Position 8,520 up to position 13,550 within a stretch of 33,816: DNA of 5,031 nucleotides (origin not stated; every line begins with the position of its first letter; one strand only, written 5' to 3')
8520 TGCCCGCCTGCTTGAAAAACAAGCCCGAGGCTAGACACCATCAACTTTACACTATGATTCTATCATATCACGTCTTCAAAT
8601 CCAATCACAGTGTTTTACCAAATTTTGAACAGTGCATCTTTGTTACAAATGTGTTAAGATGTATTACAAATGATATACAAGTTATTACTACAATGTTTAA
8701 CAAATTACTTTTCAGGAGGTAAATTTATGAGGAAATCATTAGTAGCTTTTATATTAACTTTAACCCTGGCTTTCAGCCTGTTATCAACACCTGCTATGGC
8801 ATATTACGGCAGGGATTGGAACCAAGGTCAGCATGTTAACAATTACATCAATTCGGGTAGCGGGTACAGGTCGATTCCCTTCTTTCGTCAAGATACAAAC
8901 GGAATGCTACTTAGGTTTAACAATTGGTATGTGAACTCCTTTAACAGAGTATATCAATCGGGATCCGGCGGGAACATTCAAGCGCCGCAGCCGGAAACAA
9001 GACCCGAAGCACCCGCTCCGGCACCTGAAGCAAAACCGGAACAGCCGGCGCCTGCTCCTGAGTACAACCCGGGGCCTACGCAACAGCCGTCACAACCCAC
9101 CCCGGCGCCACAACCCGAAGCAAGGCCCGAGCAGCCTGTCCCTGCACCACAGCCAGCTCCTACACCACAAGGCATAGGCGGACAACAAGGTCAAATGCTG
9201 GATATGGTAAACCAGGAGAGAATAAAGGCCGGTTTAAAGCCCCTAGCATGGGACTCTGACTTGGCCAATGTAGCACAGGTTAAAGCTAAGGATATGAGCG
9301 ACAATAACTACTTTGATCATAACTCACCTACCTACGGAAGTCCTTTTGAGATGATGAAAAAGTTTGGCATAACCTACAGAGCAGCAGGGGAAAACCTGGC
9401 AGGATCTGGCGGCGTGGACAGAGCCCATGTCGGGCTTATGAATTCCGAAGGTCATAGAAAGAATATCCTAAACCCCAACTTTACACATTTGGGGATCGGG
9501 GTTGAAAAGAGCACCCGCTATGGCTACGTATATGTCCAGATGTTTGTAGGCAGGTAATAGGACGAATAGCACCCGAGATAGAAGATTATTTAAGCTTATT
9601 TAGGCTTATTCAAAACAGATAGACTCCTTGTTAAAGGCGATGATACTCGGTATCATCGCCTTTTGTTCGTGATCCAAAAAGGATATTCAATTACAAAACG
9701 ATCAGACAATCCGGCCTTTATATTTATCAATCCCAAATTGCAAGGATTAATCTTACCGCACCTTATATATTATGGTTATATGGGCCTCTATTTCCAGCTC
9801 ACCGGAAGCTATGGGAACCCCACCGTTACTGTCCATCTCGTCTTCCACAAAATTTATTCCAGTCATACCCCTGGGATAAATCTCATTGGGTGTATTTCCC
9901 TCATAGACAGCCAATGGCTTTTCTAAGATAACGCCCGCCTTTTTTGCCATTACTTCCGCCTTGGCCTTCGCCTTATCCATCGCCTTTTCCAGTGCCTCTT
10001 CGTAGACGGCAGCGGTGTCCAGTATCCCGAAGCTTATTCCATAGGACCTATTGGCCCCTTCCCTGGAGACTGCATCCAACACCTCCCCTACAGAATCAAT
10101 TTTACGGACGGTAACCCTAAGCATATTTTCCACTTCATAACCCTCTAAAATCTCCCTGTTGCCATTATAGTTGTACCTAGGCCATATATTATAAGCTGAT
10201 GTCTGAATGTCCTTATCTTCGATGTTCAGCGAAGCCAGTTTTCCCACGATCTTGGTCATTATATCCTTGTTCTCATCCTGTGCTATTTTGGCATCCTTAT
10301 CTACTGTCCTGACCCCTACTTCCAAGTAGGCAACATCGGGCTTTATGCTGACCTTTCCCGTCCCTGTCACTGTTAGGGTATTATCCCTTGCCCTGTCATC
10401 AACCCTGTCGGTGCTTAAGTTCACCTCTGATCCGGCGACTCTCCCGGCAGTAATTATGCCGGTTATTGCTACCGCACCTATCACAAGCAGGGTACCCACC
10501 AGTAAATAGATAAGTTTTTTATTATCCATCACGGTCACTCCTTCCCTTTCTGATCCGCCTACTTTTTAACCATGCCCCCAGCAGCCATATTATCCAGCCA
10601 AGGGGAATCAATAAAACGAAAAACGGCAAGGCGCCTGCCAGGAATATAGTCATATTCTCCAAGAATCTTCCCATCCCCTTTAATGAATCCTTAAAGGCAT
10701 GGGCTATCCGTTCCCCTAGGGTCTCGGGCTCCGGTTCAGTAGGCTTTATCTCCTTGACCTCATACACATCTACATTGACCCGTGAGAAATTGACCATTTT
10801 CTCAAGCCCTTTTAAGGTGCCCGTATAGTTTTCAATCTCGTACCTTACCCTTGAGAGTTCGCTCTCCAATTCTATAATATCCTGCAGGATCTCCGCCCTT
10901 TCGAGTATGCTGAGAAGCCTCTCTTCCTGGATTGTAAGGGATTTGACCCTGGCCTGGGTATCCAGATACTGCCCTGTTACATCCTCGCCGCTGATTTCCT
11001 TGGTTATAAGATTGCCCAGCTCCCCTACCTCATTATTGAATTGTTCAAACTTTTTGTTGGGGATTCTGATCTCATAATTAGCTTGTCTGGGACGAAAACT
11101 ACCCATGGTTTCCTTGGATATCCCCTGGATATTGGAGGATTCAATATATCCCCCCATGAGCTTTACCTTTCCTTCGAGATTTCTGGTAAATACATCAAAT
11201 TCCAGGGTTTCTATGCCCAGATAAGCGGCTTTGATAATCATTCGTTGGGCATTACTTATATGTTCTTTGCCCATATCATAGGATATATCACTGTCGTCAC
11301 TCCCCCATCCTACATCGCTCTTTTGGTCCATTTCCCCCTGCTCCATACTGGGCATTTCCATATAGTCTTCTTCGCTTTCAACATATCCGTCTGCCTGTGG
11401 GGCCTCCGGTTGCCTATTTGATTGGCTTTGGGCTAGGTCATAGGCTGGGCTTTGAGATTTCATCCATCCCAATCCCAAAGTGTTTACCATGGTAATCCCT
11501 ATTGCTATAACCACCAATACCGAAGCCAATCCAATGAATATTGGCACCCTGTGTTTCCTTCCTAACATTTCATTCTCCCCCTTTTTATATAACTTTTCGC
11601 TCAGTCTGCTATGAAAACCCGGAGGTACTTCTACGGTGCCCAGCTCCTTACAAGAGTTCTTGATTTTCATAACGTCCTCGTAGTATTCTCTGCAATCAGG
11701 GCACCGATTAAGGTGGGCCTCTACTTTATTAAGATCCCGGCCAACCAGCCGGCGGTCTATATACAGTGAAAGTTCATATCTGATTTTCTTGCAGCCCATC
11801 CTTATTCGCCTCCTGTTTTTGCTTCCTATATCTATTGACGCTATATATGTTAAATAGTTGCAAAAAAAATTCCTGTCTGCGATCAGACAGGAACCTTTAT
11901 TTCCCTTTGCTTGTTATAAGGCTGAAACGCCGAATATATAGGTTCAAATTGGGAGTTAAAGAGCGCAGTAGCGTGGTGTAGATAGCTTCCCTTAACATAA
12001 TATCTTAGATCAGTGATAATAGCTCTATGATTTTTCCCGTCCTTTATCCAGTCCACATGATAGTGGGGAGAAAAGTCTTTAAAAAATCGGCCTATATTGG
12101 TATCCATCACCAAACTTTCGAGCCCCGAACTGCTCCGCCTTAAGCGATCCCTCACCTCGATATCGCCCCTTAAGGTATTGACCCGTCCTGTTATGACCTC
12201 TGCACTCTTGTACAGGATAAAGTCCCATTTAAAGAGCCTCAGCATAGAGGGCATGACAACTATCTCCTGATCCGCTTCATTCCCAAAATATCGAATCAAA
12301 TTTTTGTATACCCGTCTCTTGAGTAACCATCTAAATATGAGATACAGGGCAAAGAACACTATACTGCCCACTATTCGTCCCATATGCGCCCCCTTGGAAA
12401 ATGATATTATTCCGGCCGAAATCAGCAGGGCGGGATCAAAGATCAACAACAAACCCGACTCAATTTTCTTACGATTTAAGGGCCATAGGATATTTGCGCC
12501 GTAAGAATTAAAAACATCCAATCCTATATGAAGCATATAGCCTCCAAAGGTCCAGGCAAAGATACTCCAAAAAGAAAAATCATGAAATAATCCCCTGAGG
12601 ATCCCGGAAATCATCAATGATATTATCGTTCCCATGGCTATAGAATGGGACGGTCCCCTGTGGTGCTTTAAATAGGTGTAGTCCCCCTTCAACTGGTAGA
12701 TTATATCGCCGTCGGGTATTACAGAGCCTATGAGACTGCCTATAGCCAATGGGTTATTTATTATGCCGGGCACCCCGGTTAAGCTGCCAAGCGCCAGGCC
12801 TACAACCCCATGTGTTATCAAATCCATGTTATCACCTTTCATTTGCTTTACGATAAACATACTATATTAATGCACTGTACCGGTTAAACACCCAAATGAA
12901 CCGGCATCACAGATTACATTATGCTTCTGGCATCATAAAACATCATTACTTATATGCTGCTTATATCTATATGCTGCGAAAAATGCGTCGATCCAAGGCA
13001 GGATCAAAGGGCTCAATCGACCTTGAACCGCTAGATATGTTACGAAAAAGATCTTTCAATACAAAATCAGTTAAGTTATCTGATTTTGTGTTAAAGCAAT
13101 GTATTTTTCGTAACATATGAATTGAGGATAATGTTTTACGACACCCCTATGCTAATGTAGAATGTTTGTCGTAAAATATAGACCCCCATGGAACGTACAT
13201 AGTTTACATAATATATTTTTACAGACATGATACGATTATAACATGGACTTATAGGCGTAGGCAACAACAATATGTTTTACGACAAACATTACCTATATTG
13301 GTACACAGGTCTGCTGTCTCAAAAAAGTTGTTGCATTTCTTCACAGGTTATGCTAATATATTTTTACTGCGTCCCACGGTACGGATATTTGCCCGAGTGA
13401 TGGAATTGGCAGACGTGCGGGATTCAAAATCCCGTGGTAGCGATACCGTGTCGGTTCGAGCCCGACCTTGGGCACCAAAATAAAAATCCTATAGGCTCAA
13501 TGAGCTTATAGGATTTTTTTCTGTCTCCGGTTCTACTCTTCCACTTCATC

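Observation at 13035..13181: Family B: about 147-nt composite inverted-repeat element present upstream of tRNA-Leu(CAA) and, inverted, directly upstream of lon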

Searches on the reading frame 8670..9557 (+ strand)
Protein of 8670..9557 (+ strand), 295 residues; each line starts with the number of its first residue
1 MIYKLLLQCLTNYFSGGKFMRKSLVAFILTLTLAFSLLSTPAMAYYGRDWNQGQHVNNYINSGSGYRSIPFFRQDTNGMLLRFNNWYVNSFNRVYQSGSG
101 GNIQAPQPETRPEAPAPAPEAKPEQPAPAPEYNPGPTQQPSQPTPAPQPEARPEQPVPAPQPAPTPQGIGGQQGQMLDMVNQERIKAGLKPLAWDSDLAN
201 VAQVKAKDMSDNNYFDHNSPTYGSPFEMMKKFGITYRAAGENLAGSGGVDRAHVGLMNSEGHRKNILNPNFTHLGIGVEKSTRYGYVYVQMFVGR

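Call 10: search_protein_families(library=pfam, proteins=[window:8670-9557:+])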
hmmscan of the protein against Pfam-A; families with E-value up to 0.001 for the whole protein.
window:8670-9557:+ (295 aa): 1 family
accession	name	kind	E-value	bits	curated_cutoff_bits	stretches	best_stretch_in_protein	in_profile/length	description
PF00188.32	CAP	-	9.6e-24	84.9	21.1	1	177-292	1-117/117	Cysteine-rich secretory protein family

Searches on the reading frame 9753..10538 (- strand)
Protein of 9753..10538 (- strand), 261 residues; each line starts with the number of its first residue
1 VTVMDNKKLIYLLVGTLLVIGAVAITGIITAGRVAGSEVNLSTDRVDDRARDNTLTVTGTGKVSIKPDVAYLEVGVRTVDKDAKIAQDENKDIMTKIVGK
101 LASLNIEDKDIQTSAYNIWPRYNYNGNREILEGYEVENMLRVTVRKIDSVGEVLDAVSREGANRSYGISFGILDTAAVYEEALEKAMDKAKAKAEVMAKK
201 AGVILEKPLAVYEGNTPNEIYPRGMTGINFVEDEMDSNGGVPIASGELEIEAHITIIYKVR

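Call 10: search_protein_families(library=pfam, proteins=[window:9753-10538:-])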
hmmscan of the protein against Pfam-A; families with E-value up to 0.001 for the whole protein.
window:9753-10538:- (261 aa): 1 family
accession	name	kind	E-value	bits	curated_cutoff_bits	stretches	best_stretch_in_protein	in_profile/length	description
PF04402.19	SIMPL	-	9.3e-52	176.7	25.2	1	55-258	1-205/205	Protein of unknown function (DUF541)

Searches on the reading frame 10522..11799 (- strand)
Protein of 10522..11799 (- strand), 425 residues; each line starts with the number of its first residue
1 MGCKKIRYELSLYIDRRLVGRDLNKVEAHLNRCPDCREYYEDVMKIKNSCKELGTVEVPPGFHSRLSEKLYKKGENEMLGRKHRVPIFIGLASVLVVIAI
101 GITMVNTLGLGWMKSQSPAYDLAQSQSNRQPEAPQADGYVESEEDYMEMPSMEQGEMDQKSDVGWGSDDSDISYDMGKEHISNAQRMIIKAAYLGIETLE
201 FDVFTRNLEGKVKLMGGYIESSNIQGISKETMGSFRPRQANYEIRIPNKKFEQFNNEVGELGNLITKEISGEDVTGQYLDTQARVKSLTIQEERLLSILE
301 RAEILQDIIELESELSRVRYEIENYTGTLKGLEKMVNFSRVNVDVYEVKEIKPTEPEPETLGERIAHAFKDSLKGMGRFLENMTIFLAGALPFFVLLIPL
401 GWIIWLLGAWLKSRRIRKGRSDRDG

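Call 10: search_protein_families(library=pfam, proteins=[window:10522-11799:-])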
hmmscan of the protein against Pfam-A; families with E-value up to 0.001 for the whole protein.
window:10522-11799:- (425 aa): 2 families
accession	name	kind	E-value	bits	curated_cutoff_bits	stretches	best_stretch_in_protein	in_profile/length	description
PF14257.11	DUF4349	-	4.4e-60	203.1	27.7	1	186-405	1-212/213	Domain of unknown function (DUF4349)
PF13490.11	zf-HC2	-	5.2e-09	36.5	22.2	1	3-37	1-35/35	Putative zinc-finger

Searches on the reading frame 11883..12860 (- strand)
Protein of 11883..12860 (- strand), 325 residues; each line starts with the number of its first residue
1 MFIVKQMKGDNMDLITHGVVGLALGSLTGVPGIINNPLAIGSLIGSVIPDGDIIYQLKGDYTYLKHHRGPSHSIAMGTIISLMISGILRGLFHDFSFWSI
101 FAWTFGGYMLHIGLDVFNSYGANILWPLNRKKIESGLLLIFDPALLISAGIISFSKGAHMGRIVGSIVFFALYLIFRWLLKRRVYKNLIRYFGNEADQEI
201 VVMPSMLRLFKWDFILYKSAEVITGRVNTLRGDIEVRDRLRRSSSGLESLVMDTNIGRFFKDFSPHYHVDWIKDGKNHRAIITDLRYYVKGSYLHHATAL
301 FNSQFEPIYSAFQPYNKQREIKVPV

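Call 10: search_protein_families(library=pfam, proteins=[window:11883-12860:-])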
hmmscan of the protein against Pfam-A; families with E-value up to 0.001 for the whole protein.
window:11883-12860:- (325 aa): 1 family
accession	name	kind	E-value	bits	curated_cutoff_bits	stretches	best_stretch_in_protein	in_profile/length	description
PF04307.19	YdjM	-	5.3e-29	101.4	29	1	12-183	1-175/176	YdjM inner membrane protein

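Call 46: find_encoding_contigs(protein=window:11883-12827:-, flank=5000, max_places=10)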
Protein window:11883-12827:- (314 aa): 2 contigs read that carry it; 2 places shown.
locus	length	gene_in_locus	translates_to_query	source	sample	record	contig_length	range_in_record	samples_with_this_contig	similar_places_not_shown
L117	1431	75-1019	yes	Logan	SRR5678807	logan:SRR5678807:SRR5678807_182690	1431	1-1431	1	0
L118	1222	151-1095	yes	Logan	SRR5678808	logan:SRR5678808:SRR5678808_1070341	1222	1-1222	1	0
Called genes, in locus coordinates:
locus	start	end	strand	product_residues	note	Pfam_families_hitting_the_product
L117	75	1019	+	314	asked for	PF04307:YdjM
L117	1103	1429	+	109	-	?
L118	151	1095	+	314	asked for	PF04307:YdjM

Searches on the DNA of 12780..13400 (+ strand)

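Call 64: search_rna_families(source=window, start=12780, end=13400, threshold=evalue, max_evalue=10)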
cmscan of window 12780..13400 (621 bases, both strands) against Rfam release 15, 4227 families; matches with E-value up to 10: 7.
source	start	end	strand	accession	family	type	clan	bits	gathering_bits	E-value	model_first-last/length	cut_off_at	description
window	13052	13098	+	RF00582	SCARNA14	Gene; snRNA; snoRNA; scaRNA;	-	17.5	40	2.9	80-127/136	no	Small Cajal body specific RNA 14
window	13160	13293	+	RF03601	MIR7993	Gene; miRNA;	-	16.6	100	4.7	1-138/138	no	MIR7993 microRNA precursor family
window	13036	13116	+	RF04157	MIR9486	Gene; miRNA;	-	16.4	100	2.1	1-119/119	no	MIR9486 microRNA precursor family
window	12995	13087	+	RF00097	snoR71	Gene; snRNA; snoRNA; CD-box;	-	16.1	40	2.3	1-107/107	no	Plant small nucleolar RNA R71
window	12886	12956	-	RF01646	ceN63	Gene; snRNA; snoRNA; CD-box;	-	14.4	65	7.4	1-69/69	no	Caenorhabditis snoRNA ceN63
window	13061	13115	+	RF01464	rliA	Gene; sRNA;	-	12.2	50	9.6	1-224/224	no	Listeria sRNA rliA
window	12853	12953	-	RF04178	BTnc005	Gene; sRNA;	-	11.4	174.8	6.2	1-205/205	no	Bacteroides sRNA BTnc005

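Call 77: build_rna_model(alignment_id=A6)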
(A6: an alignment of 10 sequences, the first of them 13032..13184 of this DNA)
Model R1 built from alignment A6 (10 sequences, 168 columns); structure: RNAalifold consensus.
model positions 152; base pairs 35; branch points 1; effective number of sequences 1.61; information 0.59 bits per position. Calibrated on 0.2 Mb of random sequence (short: E-values are rough).
structure used (alignment columns):
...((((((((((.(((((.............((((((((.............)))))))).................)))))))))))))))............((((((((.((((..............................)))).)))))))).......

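Call 78: search_with_rna_model(model_id=R1, source=window, filters=off, max_evalue=10)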
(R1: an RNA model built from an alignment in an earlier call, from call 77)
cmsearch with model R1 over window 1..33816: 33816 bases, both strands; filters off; matches with E-value up to 10: 13.
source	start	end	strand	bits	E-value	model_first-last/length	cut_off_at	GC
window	13032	13186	+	147.1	1.5e-24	1-152/152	no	0.3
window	19358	19511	-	134.5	2.8e-22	1-152/152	no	0.34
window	12964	13121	-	52.6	1.4e-07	1-152/152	no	0.35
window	19423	19519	+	44.4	4.3e-06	1-152/152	no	0.34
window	8561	8679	-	21.1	0.065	1-152/152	no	0.29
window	25270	25376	-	16.1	0.52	1-152/152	no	0.34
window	1855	1949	+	15.6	0.64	1-152/152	no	0.46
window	2304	2379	+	14.8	0.89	1-152/152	no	0.45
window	23107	23188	-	13.6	1.5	1-152/152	no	0.32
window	1844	1908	-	13.1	1.8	1-152/152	no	0.38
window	13265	13364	-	11.8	3.1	1-152/152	no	0.32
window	21684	21782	+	11.6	3.4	1-152/152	no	0.38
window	13123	13182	-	9.9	6.7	1-152/152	no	0.33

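Call 80: search_with_rna_model(model_id=R1, sources=[L104, L105, L108, L113, L114, L111, L119, L121, L123, L124, L126, L127, L128, L129, L130, L133, L134, L135, L120, L122, L125], max_evalue=1)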
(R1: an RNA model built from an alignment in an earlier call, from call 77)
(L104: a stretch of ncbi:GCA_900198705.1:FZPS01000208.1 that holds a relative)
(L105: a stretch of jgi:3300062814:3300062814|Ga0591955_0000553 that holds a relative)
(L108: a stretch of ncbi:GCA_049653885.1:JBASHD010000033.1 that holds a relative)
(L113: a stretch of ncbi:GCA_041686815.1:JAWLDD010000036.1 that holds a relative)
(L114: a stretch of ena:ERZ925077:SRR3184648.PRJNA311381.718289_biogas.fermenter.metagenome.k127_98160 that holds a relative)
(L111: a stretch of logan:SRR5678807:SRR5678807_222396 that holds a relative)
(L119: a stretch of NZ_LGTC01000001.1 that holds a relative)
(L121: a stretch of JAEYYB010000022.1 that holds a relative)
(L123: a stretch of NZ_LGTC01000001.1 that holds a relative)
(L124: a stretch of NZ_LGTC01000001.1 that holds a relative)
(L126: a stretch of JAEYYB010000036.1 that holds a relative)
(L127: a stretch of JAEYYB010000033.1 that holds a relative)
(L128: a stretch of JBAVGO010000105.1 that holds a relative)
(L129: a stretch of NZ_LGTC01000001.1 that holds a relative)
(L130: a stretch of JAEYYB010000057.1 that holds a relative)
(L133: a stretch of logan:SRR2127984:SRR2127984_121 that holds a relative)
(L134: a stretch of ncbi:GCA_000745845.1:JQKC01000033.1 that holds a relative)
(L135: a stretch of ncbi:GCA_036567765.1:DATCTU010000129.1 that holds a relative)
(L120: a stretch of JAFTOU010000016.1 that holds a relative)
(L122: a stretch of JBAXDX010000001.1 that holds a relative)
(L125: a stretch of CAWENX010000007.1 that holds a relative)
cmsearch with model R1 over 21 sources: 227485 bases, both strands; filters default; matches with E-value up to 1: 22.
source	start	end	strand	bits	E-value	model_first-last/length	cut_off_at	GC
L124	6626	6777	+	162.6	1.7e-26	1-152/152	no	0.24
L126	662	812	-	162.3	2e-26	1-152/152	no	0.25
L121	717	868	-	160.5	4.1e-26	1-152/152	no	0.24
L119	978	1136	-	153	8.9e-25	1-152/152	no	0.24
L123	1118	1269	+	149.6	3.6e-24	1-152/152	no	0.22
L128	27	180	+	142.3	7.4e-23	1-152/152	no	0.24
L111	6968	7121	+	134.5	1.9e-21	1-152/152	no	0.34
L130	1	116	-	111.8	2.3e-17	1-116/152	3'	0.28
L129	4396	4514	-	111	3.2e-17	1-152/152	no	0.21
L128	1604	1758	+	85.2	1.3e-12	1-152/152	no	0.23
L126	723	859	+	60.8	3.2e-08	1-152/152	no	0.31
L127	113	228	+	59.2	6.2e-08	1-152/152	no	0.24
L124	6614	6716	-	49.8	3.1e-06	1-152/152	no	0.24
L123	1083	1208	-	48.8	4.7e-06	1-152/152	no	0.29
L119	1046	1149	+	47.1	9.5e-06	1-152/152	no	0.25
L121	778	884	+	46.8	1.1e-05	1-152/152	no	0.27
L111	6960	7056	-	44.4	2.9e-05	1-152/152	no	0.34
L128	23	118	-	43.9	3.5e-05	1-152/152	no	0.26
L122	5832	5972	+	38.5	0.00032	1-152/152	no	0.3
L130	26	120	+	38.4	0.00034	1-152/152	no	0.28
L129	4457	4567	+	32.6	0.0038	1-152/152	no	0.23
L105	4289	4423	+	20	0.68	1-152/152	no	0.3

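Call 86: search_dna_similar(query=window:13032-13184:+, collection=phages, mode=distant, max_evalue=0.01, max_rows=15)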
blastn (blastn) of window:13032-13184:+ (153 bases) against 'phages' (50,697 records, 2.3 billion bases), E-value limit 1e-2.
No match.

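Call 103: search_with_rna_model(model_id=R1, sources=[L136, L137, L138, L139, L140, L141, L142, L143, L144, L145, L146, L147, L148, L149], max_evalue=0.1)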
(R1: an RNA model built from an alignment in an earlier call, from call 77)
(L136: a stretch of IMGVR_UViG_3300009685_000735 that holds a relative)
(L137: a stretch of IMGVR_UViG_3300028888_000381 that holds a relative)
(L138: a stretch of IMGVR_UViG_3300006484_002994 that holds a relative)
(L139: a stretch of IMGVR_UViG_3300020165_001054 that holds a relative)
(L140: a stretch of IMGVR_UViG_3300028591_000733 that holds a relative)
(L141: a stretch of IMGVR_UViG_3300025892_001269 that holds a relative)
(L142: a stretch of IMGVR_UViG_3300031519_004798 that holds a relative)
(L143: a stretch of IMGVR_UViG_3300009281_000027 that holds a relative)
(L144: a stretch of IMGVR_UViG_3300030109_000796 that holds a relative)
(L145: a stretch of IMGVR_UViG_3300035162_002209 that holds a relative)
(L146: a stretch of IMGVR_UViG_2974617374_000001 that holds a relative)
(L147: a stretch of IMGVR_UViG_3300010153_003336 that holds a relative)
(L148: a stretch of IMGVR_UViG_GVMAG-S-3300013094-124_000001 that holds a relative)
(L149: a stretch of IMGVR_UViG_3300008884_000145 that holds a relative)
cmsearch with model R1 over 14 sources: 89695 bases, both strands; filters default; matches with E-value up to 0.1: 0.
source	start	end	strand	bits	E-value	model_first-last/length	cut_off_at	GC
